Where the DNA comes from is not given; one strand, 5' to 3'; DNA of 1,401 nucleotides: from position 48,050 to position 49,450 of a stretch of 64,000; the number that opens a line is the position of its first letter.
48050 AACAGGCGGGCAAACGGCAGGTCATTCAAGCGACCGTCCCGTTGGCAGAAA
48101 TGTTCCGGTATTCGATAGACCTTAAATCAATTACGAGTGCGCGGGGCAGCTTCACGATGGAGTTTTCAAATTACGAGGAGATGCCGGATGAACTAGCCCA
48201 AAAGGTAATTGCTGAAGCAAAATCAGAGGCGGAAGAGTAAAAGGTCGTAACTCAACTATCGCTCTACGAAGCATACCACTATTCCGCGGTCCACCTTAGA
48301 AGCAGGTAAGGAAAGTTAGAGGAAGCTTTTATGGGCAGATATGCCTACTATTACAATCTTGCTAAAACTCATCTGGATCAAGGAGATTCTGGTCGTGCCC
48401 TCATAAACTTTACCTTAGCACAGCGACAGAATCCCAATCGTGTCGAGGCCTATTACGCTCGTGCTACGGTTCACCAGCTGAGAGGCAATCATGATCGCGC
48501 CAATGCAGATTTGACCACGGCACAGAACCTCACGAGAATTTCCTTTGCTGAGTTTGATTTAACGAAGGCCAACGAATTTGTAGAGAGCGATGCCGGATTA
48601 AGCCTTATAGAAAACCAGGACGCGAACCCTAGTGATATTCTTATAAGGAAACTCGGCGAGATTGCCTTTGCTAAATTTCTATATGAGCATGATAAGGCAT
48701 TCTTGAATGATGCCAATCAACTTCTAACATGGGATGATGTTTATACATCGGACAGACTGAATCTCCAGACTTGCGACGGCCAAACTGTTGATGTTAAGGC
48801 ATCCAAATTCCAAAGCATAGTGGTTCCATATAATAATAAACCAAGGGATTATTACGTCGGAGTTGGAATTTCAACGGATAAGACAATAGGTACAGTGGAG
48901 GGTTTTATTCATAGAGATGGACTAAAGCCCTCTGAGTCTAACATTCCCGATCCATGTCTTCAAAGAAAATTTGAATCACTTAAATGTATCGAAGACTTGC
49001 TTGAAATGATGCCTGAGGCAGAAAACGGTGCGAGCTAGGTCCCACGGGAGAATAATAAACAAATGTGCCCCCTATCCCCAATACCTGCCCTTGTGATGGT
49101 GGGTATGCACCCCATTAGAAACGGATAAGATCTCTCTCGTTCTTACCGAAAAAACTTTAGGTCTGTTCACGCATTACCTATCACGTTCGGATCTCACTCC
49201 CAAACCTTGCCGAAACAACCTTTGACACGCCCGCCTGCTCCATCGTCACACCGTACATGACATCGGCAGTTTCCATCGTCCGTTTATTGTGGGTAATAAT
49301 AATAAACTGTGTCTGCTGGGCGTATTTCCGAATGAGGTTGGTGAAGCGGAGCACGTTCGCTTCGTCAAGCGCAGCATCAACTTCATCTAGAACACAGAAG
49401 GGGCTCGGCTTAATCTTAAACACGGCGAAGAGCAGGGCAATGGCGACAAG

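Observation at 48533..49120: A cassette of about 590 bp, AT-richer than its surroundings, is duplicated together with its 3' flank at two distant loci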

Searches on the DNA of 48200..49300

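Call 83: search_rna_families(source=window, start=48200, end=49300, threshold=evalue, max_evalue=1)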
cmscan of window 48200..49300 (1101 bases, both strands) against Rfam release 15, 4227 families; matches with E-value up to 1: 0.
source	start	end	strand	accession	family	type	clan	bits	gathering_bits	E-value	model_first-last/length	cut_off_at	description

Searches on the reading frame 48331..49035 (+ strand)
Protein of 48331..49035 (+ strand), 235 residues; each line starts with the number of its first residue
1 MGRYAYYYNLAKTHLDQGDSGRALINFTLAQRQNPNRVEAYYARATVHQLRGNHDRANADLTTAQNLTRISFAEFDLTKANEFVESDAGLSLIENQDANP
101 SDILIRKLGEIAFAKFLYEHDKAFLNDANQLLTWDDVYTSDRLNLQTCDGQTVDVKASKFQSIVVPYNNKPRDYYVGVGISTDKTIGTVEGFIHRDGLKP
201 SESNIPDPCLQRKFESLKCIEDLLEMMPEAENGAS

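Call 8: search_protein_families(library=pfam, proteins=[window:48331-49035:+], max_evalue=1)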
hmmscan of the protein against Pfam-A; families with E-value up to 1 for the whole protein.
window:48331-49035:+ (235 aa): 13 families
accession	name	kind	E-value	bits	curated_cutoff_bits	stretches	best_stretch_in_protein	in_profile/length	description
PF07719.23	TPR_2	-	1.5e-06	28.3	27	2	5-36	2-33/34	Tetratricopeptide repeat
PF13431.12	TPR_17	-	1.6e-05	25.3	24.4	1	33-57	8-32/34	Tetratricopeptide repeat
PF00515.34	TPR_1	-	6.1e-05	23.1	27.8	1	6-36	3-33/34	Tetratricopeptide repeat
PF13181.12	TPR_8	-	0.00011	22.5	25.7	1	5-36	2-33/34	Tetratricopeptide repeat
PF07721.20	TPR_4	-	0.00021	22.1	27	1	39-57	2-20/26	Tetratricopeptide repeat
PF13432.12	TPR_16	-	0.00073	20.4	32.7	1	8-57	1-50/65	Tetratricopeptide repeat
PF13424.12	TPR_12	-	0.0045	17.6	30.1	1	7-64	6-71/77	Tetratricopeptide repeat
PF12569.14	NatA_aux_su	-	0.025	14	33.3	1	7-67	195-255/515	N-terminal acetyltransferase A, auxiliary subunit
PF13428.12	TPR_14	-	0.041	15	23.5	1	7-46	4-43/44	Tetratricopeptide repeat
PF08852.17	DUF1822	-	0.089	12.3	25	1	173-225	105-158/370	Protein of unknown function (DUF1822)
PF12895.13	ANAPC3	-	0.13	13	27.2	0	32-64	17-49/82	Anaphase-promoting complex, cyclosome, subunit 3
PF13414.12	TPR_11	-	0.14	12.3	26.8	0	32-49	22-39/42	TPR repeat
PF13371.12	TPR_9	-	0.16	12.4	35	1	13-63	4-54/73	Tetratricopeptide repeat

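Call 12: search_protein_families(library=padloc, proteins=[window:48331-49035:+], max_evalue=1)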
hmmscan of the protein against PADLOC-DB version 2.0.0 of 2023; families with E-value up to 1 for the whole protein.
window:48331-49035:+ (235 aa): 0 families

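Call 42: search_protein_families(library=ncbifam, proteins=[window:48331-49035:+], max_evalue=0.01)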
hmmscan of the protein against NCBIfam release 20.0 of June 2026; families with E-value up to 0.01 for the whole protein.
window:48331-49035:+ (235 aa): 7 families
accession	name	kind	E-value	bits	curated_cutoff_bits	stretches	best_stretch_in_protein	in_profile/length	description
NF047558.1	TPR_END_plus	domain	2e-05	24.4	32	0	7-36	2-31/56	TPR end-of-group domain-containing protein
TIGR00990.1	3a0801s09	subfamily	7.3e-05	21.6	757.25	1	7-67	368-428/615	mitochondrial import receptor subunit TOM70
TIGR02917.1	PEP_TPR_lipo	equivalog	8.2e-05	20.7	312.2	1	7-67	25-85/899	XrtA/PEP-CTERM system TPR-repeat protein PrsT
NF007302.0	PRK09782.1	equivalog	0.00018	19.6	1223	1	2-67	577-641/990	phage receptor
TIGR02552.1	LcrH_SycD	equivalog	0.00035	20.3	104.8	1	3-69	51-117/136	SycD/LcrH family type III secretion system chaperone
TIGR02521.1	type_IV_pilW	equivalog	0.00095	18.8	154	1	7-67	34-94/234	type IV pilus biogenesis/stability protein PilW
NF002725.1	PRK02603.1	equivalog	0.0061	16.6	143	1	5-66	73-134/173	photosystem I assembly protein Ycf3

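Call 43: list_cluster_members(proteins=[window:48331-49035:+, window:54276-59393:+])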
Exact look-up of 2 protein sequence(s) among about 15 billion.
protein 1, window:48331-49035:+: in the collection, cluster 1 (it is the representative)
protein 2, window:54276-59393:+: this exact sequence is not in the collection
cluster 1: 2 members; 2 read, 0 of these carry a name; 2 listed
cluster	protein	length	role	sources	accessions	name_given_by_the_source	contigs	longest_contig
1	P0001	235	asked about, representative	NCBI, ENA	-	-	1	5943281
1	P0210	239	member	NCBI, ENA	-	-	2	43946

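Call 47: find_encoding_contigs(protein=P0210, flank=10000, max_places=4)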
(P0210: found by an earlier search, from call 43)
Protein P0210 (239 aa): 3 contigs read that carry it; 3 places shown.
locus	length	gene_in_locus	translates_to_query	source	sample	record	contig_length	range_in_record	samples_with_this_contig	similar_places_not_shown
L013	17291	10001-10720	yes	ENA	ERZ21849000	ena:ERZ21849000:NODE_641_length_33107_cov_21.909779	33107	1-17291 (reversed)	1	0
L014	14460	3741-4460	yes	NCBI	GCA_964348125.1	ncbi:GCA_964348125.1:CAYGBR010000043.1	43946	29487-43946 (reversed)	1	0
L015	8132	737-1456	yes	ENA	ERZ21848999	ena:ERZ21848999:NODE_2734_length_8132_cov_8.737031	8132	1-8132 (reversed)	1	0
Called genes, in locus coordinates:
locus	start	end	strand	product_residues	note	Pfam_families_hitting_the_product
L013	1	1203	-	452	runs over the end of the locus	PF01554:MatE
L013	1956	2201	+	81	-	PF03477:ATP-cone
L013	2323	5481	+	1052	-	PF08471:Ribonuc_red_2_N, PF02867:Ribonuc_red_lgC, PF12637:TSCPD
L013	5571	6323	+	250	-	PF13489:Methyltransf_23, PF01209:Ubie_methyltran (weak), PF08241:Methyltransf_11, PF08242:Methyltransf_12, PF13649:Methyltransf_25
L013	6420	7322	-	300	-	PF01925:TauE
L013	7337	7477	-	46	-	-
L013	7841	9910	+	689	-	PF00009:GTP_EFTU, PF01926:MMR_HSR1, PF22042:EF-G_D2, PF03144:GTP_EFTU_D2 (weak), PF14492:EFG_III, PF03764:EFG_IV, PF00679:EFG_C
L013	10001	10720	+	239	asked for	PF07719:TPR_2 (faint), PF13431:TPR_17 (faint)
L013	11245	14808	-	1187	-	PF02463:SMC_N, PF13175:AAA_15, PF13304:AAA_21 (faint), PF13476:AAA_23, PF24161:CCDC39 (faint), PF06470:SMC_hinge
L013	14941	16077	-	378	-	PF08331:QueG_DUF1730, PF14697:Fer4_21 (faint), PF00037:Fer4 (faint), PF13484:Fer4_16, PF13646:HEAT_2, PF03130:HEAT_PBS (faint)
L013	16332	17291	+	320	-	?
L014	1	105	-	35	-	?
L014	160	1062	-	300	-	PF01925:TauE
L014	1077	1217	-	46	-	-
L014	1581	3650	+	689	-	PF00009:GTP_EFTU, PF01926:MMR_HSR1, PF22042:EF-G_D2, PF03144:GTP_EFTU_D2 (weak), PF14492:EFG_III, PF03764:EFG_IV, PF00679:EFG_C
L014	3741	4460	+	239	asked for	PF07719:TPR_2 (faint), PF13431:TPR_17 (faint)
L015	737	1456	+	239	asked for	PF07719:TPR_2 (faint), PF13431:TPR_17 (faint)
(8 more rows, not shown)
